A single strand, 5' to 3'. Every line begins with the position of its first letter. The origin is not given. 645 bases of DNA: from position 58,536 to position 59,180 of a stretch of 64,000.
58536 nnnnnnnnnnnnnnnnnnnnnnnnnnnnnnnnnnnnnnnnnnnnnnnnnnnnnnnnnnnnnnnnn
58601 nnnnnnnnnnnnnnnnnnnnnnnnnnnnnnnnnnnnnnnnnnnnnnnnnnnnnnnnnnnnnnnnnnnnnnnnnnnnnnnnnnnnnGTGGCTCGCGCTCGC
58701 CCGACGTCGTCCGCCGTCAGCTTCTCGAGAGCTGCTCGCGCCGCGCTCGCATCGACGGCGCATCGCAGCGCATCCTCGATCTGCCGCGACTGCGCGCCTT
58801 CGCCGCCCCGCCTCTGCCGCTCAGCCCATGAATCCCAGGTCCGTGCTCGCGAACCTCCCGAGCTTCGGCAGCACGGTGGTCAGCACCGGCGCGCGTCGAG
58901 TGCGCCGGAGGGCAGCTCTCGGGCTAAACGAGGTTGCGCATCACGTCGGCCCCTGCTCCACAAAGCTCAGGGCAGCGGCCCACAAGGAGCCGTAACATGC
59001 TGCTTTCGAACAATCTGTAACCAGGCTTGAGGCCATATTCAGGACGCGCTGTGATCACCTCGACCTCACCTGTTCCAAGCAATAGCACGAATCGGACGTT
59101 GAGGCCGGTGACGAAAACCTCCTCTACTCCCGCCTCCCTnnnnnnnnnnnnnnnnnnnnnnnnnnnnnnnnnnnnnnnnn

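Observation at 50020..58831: Sigma / zf-HC2 anti-sigma-like / membrane TPR-CHAT / unknown / S8 protease: a candidate protease-gated signalling or conflict cassette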

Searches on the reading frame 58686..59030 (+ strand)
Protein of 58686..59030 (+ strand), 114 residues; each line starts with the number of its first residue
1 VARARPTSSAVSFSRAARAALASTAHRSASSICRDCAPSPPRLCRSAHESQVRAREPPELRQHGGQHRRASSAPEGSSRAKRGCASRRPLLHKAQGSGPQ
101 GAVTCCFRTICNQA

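Call 83: search_protein_families(library=pfam, proteins=[window:58686-59030:+], max_evalue=1)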
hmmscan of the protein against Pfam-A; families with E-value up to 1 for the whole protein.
window:58686-59030:+ (114 aa): 1 family
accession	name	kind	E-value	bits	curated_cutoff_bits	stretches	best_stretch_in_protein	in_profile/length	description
PF00021.27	UPAR_LY6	-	0.061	14.2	24.8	1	75-113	42-81/82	u-PAR/Ly-6 domain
